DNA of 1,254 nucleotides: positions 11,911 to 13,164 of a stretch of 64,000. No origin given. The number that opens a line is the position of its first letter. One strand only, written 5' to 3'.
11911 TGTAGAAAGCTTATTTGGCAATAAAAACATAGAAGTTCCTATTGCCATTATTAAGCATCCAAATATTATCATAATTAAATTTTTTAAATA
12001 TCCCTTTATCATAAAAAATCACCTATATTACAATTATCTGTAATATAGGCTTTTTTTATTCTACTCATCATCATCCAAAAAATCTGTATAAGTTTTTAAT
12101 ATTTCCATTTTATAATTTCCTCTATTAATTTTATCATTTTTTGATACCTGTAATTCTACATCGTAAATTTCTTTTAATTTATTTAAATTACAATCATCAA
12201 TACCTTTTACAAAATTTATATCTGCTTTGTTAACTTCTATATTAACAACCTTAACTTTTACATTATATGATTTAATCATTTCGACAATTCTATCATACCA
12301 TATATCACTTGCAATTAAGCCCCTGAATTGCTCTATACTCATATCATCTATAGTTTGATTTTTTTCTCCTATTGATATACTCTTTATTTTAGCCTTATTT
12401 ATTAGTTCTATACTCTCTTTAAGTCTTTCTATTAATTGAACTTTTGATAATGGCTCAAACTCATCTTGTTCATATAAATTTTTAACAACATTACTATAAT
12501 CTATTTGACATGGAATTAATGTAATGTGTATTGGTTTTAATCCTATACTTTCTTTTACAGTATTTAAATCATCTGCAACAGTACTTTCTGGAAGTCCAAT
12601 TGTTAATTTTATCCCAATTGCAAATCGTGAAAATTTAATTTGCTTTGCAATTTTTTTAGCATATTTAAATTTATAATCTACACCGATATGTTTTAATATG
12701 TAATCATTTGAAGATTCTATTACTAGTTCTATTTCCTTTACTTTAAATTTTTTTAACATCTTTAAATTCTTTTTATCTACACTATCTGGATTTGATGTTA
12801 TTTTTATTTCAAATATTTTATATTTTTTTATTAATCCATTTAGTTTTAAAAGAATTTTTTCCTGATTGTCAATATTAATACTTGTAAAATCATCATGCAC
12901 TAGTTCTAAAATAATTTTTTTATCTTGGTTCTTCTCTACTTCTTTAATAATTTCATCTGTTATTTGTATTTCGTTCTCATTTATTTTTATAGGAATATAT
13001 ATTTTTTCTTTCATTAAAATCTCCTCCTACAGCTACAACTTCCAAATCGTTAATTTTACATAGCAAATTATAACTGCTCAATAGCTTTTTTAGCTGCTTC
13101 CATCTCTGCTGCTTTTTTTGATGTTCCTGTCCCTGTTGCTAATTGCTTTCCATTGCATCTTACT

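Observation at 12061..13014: Cysteine-less TIGR01212-family radical-SAM homolog in the conserved post-rnc position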

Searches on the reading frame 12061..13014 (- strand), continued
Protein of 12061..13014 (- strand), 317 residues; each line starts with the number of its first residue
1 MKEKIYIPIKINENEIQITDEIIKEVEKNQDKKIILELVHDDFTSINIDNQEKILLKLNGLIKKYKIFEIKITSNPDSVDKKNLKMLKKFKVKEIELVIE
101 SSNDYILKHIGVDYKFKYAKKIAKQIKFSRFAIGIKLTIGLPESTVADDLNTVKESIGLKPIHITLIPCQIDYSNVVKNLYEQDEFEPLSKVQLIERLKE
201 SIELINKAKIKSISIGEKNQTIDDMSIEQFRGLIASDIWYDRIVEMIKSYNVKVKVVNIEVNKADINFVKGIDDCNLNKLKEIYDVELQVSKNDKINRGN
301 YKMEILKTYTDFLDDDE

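Call 75: search_protein_families(library=ncbifam, proteins=[P0274, P0301, P0122], max_evalue=0.00001)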
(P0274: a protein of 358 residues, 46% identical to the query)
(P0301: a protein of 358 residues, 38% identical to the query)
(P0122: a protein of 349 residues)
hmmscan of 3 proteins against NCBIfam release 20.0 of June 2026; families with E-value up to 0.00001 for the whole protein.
P0274 (358 aa): 29 families (the best 25 are shown)
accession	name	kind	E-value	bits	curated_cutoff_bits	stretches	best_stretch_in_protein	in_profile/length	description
TIGR01212.1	TIGR01212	equivalog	8.7e-33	113.7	180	1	20-229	40-251/302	tRNA modification radical SAM protein MnmL/YtqA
TIGR01211.1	ELP3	subfamily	1.2e-26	93.3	350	1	81-240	183-343/522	tRNA uridine(34) 5-carboxymethylaminomethyl modification radical SAM/GNAT enzyme Elp3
NF006060.0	PRK08207.1-3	equivalog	4.5e-23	81.8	653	1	3-207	146-358/477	coproporphyrinogen III oxidase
NF006067.1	PRK08208.1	equivalog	1.8e-21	76.6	380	1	11-210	42-244/427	STM4012 family radical SAM protein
TIGR04013.1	B12_SAM_MJ_1487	hypoth_equivalog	1.7e-20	73.2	251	1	15-183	159-333/382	TIGR04013 family B12-binding domain/radical SAM domain-containing protein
TIGR03994.1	rSAM_HemZ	equivalog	2.6e-20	72.9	321.4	1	4-211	84-292/401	coproporphyrinogen dehydrogenase HemZ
NF004567.0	PRK05904.1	equivalog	3.1e-18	66.1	355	1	16-204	16-203/353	coproporphyrinogen III oxidase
NF006065.0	PRK08207.2-4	equivalog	2.9e-17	62.8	922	1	16-207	178-380/484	coproporphyrinogen III oxidase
TIGR00539.1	hemN_rel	equivalog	5.7e-17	61.9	205.4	1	16-206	10-202/361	radical SAM family heme chaperone HemW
TIGR04072.2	rSAM_ladder_B12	equivalog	5.9e-17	61.4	360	1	15-204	188-371/443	lipid biosynthesis B12-binding/radical SAM protein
TIGR00089.1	TIGR00089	subfamily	7.5e-15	54.6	251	1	15-190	148-325/429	MiaB/RimO family radical SAM methylthiotransferase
TIGR04014.1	B12_SAM_MJ_0865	equivalog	8.2e-15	54.5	360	1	13-182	166-334/434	methyl-coenzyme M reductase glutamine C-methyltransferase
TIGR01579.1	MiaB-like-C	equivalog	3.2e-14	53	357.05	1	15-200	148-335/416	tRNA (N(6)-L-threonylcarbamoyladenosine(37)-C(2))-methylthiotransferase MtaB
NF006062.0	PRK08207.1-5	equivalog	4.5e-14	52.2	1007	1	2-200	144-350/476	coproporphyrinogen III oxidase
NF006061.0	PRK08207.1-4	equivalog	1.7e-13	50.2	702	1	15-197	182-372/501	coproporphyrinogen III oxidase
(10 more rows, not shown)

P0301 (358 aa): 30 families (the best 25 are shown)
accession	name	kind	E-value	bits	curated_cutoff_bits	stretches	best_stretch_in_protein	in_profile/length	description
TIGR01212.1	TIGR01212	equivalog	2.4e-31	109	180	1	21-230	39-250/302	tRNA modification radical SAM protein MnmL/YtqA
TIGR01211.1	ELP3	subfamily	3.4e-29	101.7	350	1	81-248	178-346/522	tRNA uridine(34) 5-carboxymethylaminomethyl modification radical SAM/GNAT enzyme Elp3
NF006060.0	PRK08207.1-3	equivalog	1.3e-23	83.5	653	1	6-211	147-360/477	coproporphyrinogen III oxidase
TIGR03994.1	rSAM_HemZ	equivalog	3.1e-20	72.7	321.4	1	12-214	90-293/401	coproporphyrinogen dehydrogenase HemZ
TIGR04013.1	B12_SAM_MJ_1487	hypoth_equivalog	2.4e-18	66.2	251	1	17-186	159-334/382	TIGR04013 family B12-binding domain/radical SAM domain-containing protein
NF006065.0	PRK08207.2-4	equivalog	5.2e-18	65.3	922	1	16-204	176-375/484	coproporphyrinogen III oxidase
TIGR01210.1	TIGR01210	equivalog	3.8e-17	62.5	212.15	1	21-223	32-238/313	archaeosine biosynthesis radical SAM protein RaSEA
TIGR00539.1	hemN_rel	equivalog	4.6e-16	58.9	205.4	1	11-207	5-201/361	radical SAM family heme chaperone HemW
NF006067.1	PRK08208.1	equivalog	6.4e-16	58.3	380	1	12-208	41-240/427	STM4012 family radical SAM protein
NF006062.0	PRK08207.1-5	equivalog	4.9e-15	55.3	1007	1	6-208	146-356/476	coproporphyrinogen III oxidase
NF004567.0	PRK05904.1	equivalog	7.7e-15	54.9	355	1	14-203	14-199/353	coproporphyrinogen III oxidase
TIGR04014.1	B12_SAM_MJ_0865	equivalog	2.7e-14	52.8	360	1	15-184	166-334/434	methyl-coenzyme M reductase glutamine C-methyltransferase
TIGR04072.2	rSAM_ladder_B12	equivalog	9.8e-14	50.8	360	1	17-205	188-370/443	lipid biosynthesis B12-binding/radical SAM protein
NF006061.0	PRK08207.1-4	equivalog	2.3e-13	49.8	702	1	13-193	178-366/501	coproporphyrinogen III oxidase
NF006063.0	PRK08207.2-1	equivalog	6.8e-13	48.1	1074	1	8-202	192-393/518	coproporphyrinogen III oxidase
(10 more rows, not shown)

P0122 (349 aa): 11 families
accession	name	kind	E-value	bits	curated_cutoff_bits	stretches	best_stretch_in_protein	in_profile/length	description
NF006060.0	PRK08207.1-3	equivalog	3.1e-16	59.2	653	1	26-250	180-398/477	coproporphyrinogen III oxidase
TIGR01212.1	TIGR01212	equivalog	3.4e-16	59.2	180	1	17-227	46-252/302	tRNA modification radical SAM protein MnmL/YtqA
TIGR03994.1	rSAM_HemZ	equivalog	4.6e-15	55.7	321.4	1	24-204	106-290/401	coproporphyrinogen dehydrogenase HemZ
NF006065.0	PRK08207.2-4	equivalog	2.6e-11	43.2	922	1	37-199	207-375/484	coproporphyrinogen III oxidase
TIGR00539.1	hemN_rel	equivalog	1.9e-10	40.4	205.4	1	49-204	48-203/361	radical SAM family heme chaperone HemW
NF006064.0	PRK08207.2-2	equivalog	1.2e-09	37.8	504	1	36-205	182-353/465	coproporphyrinogen III oxidase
NF006067.1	PRK08208.1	equivalog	4.2e-09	35.9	380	1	35-203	66-240/427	STM4012 family radical SAM protein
TIGR01211.1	ELP3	subfamily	4.3e-09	35.4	350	1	56-221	154-328/522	tRNA uridine(34) 5-carboxymethylaminomethyl modification radical SAM/GNAT enzyme Elp3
TIGR00538.1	hemN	equivalog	5.6e-07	28.7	324.95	1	25-185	74-235/454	oxygen-independent coproporphyrinogen III oxidase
TIGR04419.1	no_iron_rSAM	equivalog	2.5e-06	27.3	300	1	44-202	32-191/378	HemN-related non-iron pseudo-SAM protein PsgB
TIGR04013.1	B12_SAM_MJ_1487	hypoth_equivalog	4e-06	25.9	251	1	98-181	250-334/382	TIGR04013 family B12-binding domain/radical SAM domain-containing protein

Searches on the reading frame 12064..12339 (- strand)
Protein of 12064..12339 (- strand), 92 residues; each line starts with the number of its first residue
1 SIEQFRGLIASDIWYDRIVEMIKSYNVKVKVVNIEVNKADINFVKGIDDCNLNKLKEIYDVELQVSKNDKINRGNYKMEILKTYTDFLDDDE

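Call 52: search_solved_structures(query=A4, max_evalue=10, show_alignments=2)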
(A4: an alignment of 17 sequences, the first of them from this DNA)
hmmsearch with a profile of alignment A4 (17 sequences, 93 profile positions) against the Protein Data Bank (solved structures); distinct sequences matched with E-value up to 10: 10.
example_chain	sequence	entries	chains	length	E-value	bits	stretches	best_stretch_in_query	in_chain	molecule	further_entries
1vig_A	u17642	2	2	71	0.00097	22.5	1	30-70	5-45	VIGILIN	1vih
5yjj_A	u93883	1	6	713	0.16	15.4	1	29-90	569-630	Polyribonucleotide nucleotidyltransferase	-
2ba0_A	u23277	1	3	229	0.35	14.3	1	34-69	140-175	Archaeal exosome RNA binding protein RRP4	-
2ctl_A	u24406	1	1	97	0.46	13.9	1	29-80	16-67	Vigilin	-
7vkl_A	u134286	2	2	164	0.49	13.9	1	32-77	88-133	Insulin-like growth factor 2 mRNA-binding protein 3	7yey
6qh2_A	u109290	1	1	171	0.63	13.5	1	33-73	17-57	Polyribonucleotide nucleotidyltransferase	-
2ctk_A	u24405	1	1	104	1.3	12.5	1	32-66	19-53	Vigilin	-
5n6u_A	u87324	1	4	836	1.5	12.3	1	14-75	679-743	Beta-mannosidase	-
9ou7_DC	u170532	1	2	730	1.8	12.1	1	3-62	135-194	Elongation factor 2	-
4hxz_A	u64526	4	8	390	6.7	10.2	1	14-39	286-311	Topoisomerase IV, subunit B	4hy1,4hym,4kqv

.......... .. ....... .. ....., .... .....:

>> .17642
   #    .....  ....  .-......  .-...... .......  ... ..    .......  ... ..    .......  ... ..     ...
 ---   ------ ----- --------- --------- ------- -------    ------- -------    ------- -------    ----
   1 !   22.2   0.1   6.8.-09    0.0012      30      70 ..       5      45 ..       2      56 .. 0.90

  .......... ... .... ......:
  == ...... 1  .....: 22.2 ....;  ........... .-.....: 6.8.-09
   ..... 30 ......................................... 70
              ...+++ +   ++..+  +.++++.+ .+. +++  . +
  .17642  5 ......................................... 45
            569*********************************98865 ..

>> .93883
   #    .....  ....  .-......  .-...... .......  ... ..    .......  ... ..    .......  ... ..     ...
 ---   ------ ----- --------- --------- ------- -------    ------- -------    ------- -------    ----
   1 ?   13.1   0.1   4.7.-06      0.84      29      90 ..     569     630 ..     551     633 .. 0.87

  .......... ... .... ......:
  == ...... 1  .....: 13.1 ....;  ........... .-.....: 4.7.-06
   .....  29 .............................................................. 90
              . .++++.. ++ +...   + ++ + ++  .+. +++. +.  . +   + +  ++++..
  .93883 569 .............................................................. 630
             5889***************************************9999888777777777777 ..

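Call 60: predict_structure(alignment_id=A5)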
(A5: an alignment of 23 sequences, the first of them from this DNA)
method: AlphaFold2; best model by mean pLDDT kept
length: 92 residues; sequences in the alignment: 23
mean_pLDDT: 84.1   pTM: 0.69
mean pLDDT of the five models: 84.1, 80.8, 80.2, 79.5, 76.2
residues with pLDDT >= 90: 28; 70-90: 56; 50-70: 4; < 50: 4
segments of 3 or more residues with pLDDT < 50: 89-92
pLDDT, mean of each block of 10 residues (from residue 1): 81 90 82 91 89 88 91 89 65 42
secondary structure, 60 per line:
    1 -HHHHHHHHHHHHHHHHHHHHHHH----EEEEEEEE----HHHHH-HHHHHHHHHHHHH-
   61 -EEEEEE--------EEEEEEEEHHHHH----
elements in order: H2-24 E29-36 H41-45 H47-59 E62-67 E76-83 H84-88

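Call 63: fold_search(model_id=the predicted structure, library=pdb)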
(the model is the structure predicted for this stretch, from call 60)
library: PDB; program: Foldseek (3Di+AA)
matches with E <= 10: 679; with E <= 0.001: 0
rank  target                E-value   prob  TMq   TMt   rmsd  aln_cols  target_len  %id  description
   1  2vrt_C                8.9e-03  1.00  0.58  0.16   3.1        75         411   13  Crystal Structure of E. coli RNase E possessing M1 RNA fragments - Catalytic Domain (released 2008-07-22)
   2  6g63_L                1.4e-02  1.00  0.59  0.13   3.1        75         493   13  RNase E in complex with sRNA RrpA (released 2018-10-03)
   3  2vmk_D                2.3e-02  1.00  0.59  0.14   3.0        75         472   13  Crystal Structure of E. coli RNase E Apoprotein - Catalytic Domain (released 2008-07-22)
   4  2vmk_A                2.7e-02  1.00  0.59  0.13   3.0        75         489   13  Crystal Structure of E. coli RNase E Apoprotein - Catalytic Domain (released 2008-07-22)
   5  2vrt_B                2.7e-02  1.00  0.58  0.16   3.2        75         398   13  Crystal Structure of E. coli RNase E possessing M1 RNA fragments - Catalytic Domain (released 2008-07-22)
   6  2vmk_C                3.0e-02  1.00  0.59  0.14   3.0        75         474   13  Crystal Structure of E. coli RNase E Apoprotein - Catalytic Domain (released 2008-07-22)
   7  2bx2_L                3.0e-02  0.99  0.55  0.12   3.2        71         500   14  Catalytic domain of E. coli RNase E (released 2005-10-14)
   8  6g63_G                3.3e-02  1.00  0.59  0.13   3.2        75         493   13  RNase E in complex with sRNA RrpA (released 2018-10-03)
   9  2vmk_B                3.7e-02  0.99  0.59  0.13   3.0        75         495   13  Crystal Structure of E. coli RNase E Apoprotein - Catalytic Domain (released 2008-07-22)
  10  5b0o_F                4.6e-02  0.99  0.55  0.42   2.7        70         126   10  Structure of the FliH-FliI complex (released 2016-03-23)
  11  5f6c_A                4.6e-02  0.99  0.56  0.12   3.1        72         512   14  The structure of E. coli RNase E catalytically inactive mutant with RNA bound (released 2016-12-14)
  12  9cfc_J                5.3e-02  0.91  0.51  0.30   9.0        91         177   10  Cryo-EM structure of human kidney V-ATPase state 2 (released 2025-08-06)
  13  2vrt_D                5.6e-02  0.99  0.58  0.13   3.2        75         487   13  Crystal Structure of E. coli RNase E possessing M1 RNA fragments - Catalytic Domain (released 2008-07-22)
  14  6g63_A                8.0e-02  0.98  0.59  0.13   3.1        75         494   13  RNase E in complex with sRNA RrpA (released 2018-10-03)
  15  7fda_G                8.0e-02  0.77  0.48  0.23  10.3       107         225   14  CryoEM Structure of Reconstituted V-ATPase, state1 (released 2021-12-22)
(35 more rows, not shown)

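Call 69: search_protein_families(library=pfam, proteins=[window:12064-12339:-], max_evalue=5)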
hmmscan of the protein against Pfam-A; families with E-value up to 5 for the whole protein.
seq(92 aa): 1 family
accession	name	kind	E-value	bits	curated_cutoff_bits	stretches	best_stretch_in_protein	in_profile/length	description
PF02108.21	FliH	-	0.05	14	24.1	1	16-78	54-110/128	Flagellar assembly protein FliH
